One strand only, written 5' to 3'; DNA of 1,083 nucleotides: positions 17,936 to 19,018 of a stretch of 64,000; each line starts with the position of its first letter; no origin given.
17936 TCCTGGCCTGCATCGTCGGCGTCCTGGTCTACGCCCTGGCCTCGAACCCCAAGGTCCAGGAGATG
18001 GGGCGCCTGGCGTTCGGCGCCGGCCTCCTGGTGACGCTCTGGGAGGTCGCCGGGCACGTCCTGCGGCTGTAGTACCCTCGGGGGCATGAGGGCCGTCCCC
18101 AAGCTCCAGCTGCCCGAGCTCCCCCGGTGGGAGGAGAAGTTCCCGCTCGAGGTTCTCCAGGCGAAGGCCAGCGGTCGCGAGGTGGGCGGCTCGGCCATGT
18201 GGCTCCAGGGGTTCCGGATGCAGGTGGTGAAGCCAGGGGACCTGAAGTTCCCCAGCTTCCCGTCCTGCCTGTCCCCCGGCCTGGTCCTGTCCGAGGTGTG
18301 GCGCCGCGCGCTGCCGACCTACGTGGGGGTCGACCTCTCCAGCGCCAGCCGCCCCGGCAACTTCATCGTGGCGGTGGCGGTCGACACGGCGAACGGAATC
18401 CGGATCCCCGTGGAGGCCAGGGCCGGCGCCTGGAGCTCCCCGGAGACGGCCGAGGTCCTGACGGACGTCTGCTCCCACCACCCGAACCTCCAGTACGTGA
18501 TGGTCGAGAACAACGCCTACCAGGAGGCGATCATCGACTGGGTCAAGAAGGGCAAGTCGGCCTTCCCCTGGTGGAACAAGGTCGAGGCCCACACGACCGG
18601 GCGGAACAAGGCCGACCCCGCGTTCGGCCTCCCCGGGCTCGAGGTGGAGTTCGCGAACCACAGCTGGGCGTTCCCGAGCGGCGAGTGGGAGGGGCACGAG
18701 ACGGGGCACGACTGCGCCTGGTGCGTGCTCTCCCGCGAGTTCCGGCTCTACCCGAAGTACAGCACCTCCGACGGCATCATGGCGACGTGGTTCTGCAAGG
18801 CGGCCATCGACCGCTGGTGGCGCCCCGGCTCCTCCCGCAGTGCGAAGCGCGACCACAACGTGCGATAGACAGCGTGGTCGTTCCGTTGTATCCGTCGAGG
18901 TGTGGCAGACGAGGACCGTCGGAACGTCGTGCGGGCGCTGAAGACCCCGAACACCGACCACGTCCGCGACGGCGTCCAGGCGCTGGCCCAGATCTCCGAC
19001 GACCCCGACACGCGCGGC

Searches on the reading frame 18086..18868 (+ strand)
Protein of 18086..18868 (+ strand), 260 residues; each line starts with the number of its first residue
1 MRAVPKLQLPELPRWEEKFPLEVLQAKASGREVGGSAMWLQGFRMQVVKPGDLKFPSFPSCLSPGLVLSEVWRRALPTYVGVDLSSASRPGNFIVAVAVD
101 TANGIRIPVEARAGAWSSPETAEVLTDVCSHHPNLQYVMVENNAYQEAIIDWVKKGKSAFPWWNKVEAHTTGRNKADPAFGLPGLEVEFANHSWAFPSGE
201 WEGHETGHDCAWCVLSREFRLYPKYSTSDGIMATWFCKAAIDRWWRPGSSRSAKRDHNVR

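Call 17: search_protein_families(library=phrogs, proteins=[window:18086-18868:+], max_evalue=0.001)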
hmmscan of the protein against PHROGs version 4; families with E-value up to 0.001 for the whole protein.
window:18086-18868:+ (260 aa): 1 family
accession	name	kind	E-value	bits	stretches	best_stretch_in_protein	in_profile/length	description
phrog_38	-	head and packaging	7.3e-08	32.5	1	15-223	488-683/760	terminase large subunit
